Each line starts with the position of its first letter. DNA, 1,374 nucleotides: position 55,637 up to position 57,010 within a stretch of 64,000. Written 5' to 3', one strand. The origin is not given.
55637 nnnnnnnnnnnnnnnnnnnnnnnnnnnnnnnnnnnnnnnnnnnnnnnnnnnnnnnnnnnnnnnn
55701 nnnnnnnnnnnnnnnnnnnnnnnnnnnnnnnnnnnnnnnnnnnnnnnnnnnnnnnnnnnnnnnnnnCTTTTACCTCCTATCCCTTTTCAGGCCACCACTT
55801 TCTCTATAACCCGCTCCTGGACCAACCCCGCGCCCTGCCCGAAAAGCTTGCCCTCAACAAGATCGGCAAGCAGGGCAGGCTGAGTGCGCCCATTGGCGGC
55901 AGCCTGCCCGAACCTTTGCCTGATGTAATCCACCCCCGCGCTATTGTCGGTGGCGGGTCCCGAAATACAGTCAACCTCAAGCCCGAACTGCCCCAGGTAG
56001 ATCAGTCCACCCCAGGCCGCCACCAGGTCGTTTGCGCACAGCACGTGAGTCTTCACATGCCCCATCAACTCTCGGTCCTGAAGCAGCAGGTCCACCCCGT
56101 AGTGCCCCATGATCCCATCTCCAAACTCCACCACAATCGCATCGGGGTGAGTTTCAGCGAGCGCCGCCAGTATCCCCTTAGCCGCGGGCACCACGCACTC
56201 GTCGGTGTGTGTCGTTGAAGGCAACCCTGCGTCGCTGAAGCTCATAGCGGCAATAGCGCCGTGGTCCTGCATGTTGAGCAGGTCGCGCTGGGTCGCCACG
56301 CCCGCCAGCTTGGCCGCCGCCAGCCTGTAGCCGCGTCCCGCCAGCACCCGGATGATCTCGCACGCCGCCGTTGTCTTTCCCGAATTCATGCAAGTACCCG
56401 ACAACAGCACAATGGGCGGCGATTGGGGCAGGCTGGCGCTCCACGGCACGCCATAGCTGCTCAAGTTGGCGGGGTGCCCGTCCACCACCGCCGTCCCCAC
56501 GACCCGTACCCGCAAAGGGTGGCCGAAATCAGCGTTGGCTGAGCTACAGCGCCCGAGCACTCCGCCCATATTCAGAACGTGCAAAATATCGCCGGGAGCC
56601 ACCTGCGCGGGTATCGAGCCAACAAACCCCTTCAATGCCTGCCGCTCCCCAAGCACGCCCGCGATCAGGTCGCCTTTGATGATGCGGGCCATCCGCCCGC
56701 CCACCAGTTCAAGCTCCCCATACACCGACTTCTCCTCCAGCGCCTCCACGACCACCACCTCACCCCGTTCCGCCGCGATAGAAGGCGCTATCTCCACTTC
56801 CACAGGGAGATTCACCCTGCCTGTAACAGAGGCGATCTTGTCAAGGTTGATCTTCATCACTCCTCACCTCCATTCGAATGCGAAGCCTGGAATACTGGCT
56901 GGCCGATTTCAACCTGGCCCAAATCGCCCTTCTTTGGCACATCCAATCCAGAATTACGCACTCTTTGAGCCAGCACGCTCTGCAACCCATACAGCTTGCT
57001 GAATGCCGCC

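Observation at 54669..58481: Arginine operon argG-DUF1611-argF'-argH under a T-box-like leader, with a non-canonical carbamoyltransferase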

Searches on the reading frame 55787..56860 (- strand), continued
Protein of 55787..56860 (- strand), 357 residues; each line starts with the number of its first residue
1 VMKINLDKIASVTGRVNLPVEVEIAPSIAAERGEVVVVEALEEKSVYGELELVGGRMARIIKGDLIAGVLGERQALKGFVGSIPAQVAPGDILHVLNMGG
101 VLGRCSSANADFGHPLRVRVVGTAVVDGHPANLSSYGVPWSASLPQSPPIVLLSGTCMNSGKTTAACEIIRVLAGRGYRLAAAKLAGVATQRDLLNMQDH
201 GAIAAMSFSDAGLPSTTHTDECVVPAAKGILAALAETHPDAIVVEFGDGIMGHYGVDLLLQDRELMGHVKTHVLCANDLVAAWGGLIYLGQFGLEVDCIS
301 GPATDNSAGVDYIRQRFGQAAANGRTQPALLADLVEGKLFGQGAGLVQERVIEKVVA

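Call 87: search_protein_families(library=ncbifam, proteins=[P0170], max_evalue=0.001)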
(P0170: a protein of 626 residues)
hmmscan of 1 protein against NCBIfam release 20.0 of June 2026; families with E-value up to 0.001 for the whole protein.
P0170 (626 aa): 11 families
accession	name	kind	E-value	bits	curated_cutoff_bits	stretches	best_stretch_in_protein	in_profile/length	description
TIGR00761.1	argB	equivalog_domain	7.1e-37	127.1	151.3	1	364-595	2-231/231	acetylglutamate kinase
NF003641.0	PRK05279.1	equivalog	3.4e-30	105.3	344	2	500-619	170-290/441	amino-acid N-acetyltransferase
TIGR01890.1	N-Ac-Glu-synth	equivalog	3.4e-27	95.5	202.85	1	349-618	5-277/429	amino-acid N-acetyltransferase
NF003387.0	PRK04531.1-2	equivalog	1.8e-22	79.4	426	1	360-618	35-286/441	acetylglutamate kinase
NF010659.0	PRK14058.1-1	equivalog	4.1e-18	65.4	223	1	375-602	10-253/267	[LysW]-aminoadipate kinase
NF003386.0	PRK04531.1-1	equivalog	2.6e-14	53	417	1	362-618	42-291/442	acetylglutamate kinase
NF010662.0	PRK14058.1-4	equivalog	1.8e-13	50.3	194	1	364-602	2-248/264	[LysW]-aminoadipate/[LysW]-glutamate kinase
NF010661.0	PRK14058.1-3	equivalog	4.8e-13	48.8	251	1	382-613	18-267/283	acetylglutamate/acetylaminoadipate kinase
NF010660.0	PRK14058.1-2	equivalog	2.5e-08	34.1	241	1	378-602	13-245/249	[LysW]-aminoadipate/[LysW]-glutamate kinase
TIGR01027.1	proB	equivalog_domain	8.2e-07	28.5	186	1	520-619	146-252/363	glutamate 5-kinase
NF040647.1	IPPK_Arch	equivalog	1.1e-06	28.1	120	0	518-617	153-258/259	isopentenyl phosphate kinase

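Call 92: search_protein_families(library=pfam, alignment_id=A6, max_evalue=0.000001)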
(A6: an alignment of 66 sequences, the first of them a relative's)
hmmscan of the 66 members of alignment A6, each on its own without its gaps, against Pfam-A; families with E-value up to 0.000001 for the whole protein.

A. member 1, L014:3-2669:- (889 aa): 3 families
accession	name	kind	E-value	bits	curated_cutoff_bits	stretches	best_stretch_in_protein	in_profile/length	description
PF25778.1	DUF7948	-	4.2e-51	174.5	27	1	59-290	1-213/214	Domain of unknown function (DUF7948)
PF06739.17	SBBP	-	2.5e-39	133.3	20.5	1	357-393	1-38/38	Beta-propeller repeat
PF00395.25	SLH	-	2.8e-19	69.2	20.8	2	783-825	2-44/44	S-layer homology domain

B. families by the number of members that match (of 66 scanned): 84 families (the first 25 are shown)
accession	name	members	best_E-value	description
PF00117.34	GATase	5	9.6e-51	Glutamine amidotransferase class-I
PF00988.28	CPSase_sm_chain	5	1.2e-43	Carbamoyl-phosphate synthase small chain, CPSase domain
PF07722.19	Peptidase_C26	5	3.1e-10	Peptidase C26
PF02786.22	CPSase_L_D2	4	9.9e-108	Carbamoyl-phosphate synthase L chain, ATP binding domain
PF25596.1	CPSase_L_D1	4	5e-93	Carbamoyl phosphate synthase preATP-grasp domain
PF02222.28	ATP-grasp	3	1.3e-18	ATP-grasp domain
PF13411.12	MerR_1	3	1.4e-17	MerR HTH family regulatory protein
PF02787.25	CPSase_L_D3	3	8.1e-17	Carbamoyl-phosphate synthetase large chain, oligomerisation domain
PF00376.29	MerR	3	4.5e-13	MerR family regulatory protein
PF07478.18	Dala_Dala_lig_C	3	1.4e-12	D-ala D-ala ligase C-terminus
PF09278.17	MerR-DNA-bind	3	1.4e-12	MerR, DNA binding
PF15632.11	ATPgrasp_Ter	3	7e-11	ATP-grasp in the biosynthetic pathway with Ter operon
PF07690.21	MFS_1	2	2.8e-53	Major Facilitator Superfamily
PF01987.23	AIM24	2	5.1e-33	Mitochondrial biogenesis AIM24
PF13424.12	TPR_12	2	4.7e-22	Tetratricopeptide repeat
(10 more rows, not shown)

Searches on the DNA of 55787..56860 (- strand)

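Call 26: search_rna_families(sources=[L001, L004, L005, L009, L010, L008], threshold=evalue, max_evalue=0.01)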
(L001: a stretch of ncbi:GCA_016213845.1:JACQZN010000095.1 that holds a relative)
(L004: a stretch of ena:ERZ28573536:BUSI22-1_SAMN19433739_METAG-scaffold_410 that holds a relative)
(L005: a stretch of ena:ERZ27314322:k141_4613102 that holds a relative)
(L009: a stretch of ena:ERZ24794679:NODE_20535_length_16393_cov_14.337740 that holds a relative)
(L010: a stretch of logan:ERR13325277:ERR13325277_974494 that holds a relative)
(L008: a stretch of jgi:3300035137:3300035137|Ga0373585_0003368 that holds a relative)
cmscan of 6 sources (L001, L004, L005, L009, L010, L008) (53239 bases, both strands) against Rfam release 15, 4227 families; matches with E-value up to 0.01: 6.
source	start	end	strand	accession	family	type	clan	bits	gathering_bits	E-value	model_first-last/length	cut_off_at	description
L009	6478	6717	+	RF00230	T-box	Cis-reg; leader;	-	102.7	93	1.2e-21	1-219/219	no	T-box leader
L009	6192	6431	+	RF00230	T-box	Cis-reg; leader;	-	100.1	93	5.8e-21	1-219/219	no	T-box leader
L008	1361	1616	+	RF00230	T-box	Cis-reg; leader;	-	90.1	93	2.2e-18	1-219/219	no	T-box leader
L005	270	343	-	RF00005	tRNA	Gene; tRNA;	CL00001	67.4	29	1.4e-12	1-71/71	no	tRNA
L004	1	62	-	RF00005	tRNA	Gene; tRNA;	CL00001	41.9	29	1.4e-05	1-59/71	3'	tRNA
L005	269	343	+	RF04354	Plastid-ycf2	Cis-reg;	-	33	65.7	0.0045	1-75/75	no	Plastid-ycf2 5UTR RNA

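Call 28: search_rna_families(sources=[L009, L008], threshold=evalue, max_evalue=0.0001, show_alignments=3)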
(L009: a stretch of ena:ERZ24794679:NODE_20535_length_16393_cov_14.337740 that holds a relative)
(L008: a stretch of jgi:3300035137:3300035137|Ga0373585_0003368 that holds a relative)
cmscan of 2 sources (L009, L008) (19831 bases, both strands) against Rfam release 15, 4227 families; matches with E-value up to 0.0001: 3.
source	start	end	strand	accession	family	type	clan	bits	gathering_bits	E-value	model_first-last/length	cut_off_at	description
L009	6478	6717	+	RF00230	T-box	Cis-reg; leader;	-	102.7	93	4.7e-22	1-219/219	no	T-box leader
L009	6192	6431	+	RF00230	T-box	Cis-reg; leader;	-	100.1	93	2.2e-21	1-219/219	no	T-box leader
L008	1361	1616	+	RF00230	T-box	Cis-reg; leader;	-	90.1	93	8.3e-19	1-219/219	no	T-box leader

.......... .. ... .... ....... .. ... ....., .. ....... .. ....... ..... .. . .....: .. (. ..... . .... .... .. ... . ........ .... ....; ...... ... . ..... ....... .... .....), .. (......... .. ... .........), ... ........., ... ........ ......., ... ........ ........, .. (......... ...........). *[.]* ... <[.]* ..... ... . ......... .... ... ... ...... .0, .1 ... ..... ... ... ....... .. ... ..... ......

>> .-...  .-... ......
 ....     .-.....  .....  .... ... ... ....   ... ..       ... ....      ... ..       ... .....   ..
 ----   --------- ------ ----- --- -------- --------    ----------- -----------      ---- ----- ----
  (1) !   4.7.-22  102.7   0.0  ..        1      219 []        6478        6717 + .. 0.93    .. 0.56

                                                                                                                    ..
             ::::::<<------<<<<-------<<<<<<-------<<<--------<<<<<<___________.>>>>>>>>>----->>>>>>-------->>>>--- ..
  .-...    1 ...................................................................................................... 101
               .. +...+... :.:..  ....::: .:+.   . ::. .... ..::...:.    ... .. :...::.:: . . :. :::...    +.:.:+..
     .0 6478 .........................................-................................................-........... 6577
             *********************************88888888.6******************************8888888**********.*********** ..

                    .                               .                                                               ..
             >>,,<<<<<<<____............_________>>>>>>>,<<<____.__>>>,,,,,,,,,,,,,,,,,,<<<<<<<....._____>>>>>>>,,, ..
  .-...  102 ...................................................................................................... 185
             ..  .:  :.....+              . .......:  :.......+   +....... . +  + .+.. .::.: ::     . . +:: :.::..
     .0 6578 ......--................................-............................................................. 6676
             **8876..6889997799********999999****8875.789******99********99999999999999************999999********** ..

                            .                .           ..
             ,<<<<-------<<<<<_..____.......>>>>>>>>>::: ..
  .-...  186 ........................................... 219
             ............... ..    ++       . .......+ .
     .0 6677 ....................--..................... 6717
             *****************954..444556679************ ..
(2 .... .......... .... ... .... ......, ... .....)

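Call 68: search_rna_families(sources=[L022, L025, L037, L017, L038, L028, L026], threshold=evalue, max_evalue=0.00001, show_alignments=4)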
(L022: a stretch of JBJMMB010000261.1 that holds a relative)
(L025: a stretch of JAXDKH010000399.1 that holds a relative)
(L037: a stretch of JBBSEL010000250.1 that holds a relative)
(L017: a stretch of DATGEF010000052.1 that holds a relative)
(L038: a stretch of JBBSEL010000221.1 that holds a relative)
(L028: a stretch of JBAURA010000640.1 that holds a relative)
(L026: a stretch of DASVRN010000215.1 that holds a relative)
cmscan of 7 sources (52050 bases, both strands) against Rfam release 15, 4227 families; matches with E-value up to 0.00001: 9.
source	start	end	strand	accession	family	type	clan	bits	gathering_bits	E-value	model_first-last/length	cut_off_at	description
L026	2155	2501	+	RF00023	tmRNA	Gene;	CL00001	163.2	47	1.1e-64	1-374/374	no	transfer-messenger RNA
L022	1837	2078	+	RF00230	T-box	Cis-reg; leader;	-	101.4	93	2.8e-21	1-219/219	no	T-box leader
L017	1307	1546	+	RF00230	T-box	Cis-reg; leader;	-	91.1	93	1.2e-18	1-219/219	no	T-box leader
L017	1721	1960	+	RF00230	T-box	Cis-reg; leader;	-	87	93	1.4e-17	1-219/219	no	T-box leader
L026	6126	6402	-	RF00230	T-box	Cis-reg; leader;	-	86.2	93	2.2e-17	1-219/219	no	T-box leader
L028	6102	6345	+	RF00230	T-box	Cis-reg; leader;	-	79.3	93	1.3e-15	1-219/219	no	T-box leader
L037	4089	4333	+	RF00230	T-box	Cis-reg; leader;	-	76.9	93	5.5e-15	1-219/219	no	T-box leader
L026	9069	9310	+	RF00230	T-box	Cis-reg; leader;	-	76.9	93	5.3e-15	1-219/219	no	T-box leader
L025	1661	1902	+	RF00230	T-box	Cis-reg; leader;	-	74.9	93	1.8e-14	1-219/219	no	T-box leader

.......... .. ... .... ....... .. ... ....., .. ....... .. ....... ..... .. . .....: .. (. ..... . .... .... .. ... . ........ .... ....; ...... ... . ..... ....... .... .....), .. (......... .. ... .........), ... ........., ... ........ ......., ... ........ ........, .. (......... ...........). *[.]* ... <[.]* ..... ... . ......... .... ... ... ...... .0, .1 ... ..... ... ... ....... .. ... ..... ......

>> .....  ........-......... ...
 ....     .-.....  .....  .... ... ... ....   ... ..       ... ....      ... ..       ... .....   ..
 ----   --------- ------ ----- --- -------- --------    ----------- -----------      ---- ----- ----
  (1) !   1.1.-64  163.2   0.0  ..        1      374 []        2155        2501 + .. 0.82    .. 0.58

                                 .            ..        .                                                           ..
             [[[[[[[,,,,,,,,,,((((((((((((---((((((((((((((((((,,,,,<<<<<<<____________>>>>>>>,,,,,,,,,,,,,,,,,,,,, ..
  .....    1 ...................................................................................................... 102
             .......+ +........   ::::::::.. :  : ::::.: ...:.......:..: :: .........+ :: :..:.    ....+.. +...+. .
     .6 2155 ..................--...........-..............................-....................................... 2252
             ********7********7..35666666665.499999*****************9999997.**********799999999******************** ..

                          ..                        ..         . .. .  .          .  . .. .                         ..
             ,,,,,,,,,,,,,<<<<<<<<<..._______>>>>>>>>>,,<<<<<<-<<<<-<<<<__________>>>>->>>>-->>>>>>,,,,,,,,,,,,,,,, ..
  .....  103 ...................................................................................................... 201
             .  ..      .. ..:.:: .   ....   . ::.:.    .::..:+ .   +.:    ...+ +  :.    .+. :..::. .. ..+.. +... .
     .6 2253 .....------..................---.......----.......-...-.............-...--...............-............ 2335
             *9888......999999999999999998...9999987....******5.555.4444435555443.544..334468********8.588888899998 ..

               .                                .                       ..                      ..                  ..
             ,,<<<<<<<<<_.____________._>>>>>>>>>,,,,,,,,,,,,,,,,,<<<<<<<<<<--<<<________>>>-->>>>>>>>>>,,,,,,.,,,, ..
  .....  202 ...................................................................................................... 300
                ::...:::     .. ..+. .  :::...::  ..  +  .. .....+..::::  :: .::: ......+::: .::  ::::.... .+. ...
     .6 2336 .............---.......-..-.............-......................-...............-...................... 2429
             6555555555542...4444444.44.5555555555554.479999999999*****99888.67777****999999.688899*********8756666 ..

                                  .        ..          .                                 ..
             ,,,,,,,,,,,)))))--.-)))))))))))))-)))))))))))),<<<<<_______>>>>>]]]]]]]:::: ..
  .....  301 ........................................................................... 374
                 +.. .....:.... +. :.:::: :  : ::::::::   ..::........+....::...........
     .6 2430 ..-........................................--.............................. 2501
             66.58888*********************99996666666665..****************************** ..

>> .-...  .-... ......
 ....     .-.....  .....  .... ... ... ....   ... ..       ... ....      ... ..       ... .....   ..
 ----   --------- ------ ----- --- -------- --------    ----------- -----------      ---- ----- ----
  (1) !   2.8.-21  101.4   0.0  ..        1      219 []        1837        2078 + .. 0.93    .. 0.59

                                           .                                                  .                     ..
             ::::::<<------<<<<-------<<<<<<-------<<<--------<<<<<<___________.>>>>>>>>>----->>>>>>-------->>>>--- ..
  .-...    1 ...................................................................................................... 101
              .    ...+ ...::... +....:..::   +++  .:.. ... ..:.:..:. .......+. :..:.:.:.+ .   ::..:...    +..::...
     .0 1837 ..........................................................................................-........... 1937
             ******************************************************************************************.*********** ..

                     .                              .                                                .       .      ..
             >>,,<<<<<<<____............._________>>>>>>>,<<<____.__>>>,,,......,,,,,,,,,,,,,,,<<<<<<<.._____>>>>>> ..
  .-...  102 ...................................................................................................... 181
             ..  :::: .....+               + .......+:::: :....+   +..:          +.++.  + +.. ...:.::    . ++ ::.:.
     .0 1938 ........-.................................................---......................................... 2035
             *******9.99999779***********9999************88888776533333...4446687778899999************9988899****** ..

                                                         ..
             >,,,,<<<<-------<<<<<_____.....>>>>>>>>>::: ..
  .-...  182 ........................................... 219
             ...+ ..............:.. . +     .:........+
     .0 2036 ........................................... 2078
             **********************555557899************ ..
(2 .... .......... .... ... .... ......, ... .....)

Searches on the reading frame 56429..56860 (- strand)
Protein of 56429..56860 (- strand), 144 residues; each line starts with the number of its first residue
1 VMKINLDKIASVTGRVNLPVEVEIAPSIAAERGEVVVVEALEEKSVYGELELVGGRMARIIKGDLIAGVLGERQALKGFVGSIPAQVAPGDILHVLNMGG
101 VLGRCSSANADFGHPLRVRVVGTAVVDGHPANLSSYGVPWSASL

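Call 82: predict_structure(alignment_id=A4)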
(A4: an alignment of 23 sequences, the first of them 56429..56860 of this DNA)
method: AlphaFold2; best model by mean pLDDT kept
length: 144 residues; sequences in the alignment: 23
mean_pLDDT: 90.4   pTM: 0.86
mean pLDDT of the five models: 90.4, 90.3, 90.3, 90.2, 89.0
residues with pLDDT >= 90: 107; 70-90: 27; 50-70: 10; < 50: 0
segments of 3 or more residues with pLDDT < 50: none
pLDDT, mean of each block of 10 residues (from residue 1): 95 94 96 97 85 95 98 76 95 94 83 84 95 85 76
secondary structure, 60 per line:
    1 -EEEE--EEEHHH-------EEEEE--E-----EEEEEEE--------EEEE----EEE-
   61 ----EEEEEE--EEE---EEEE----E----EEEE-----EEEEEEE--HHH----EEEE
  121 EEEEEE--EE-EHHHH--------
elements in order: E2-5 E8-10 E21-25 E34-40 E49-52 E57-59 E65-70 E73-75 E79-82 E92-95 E101-107 E117-126 H133-136
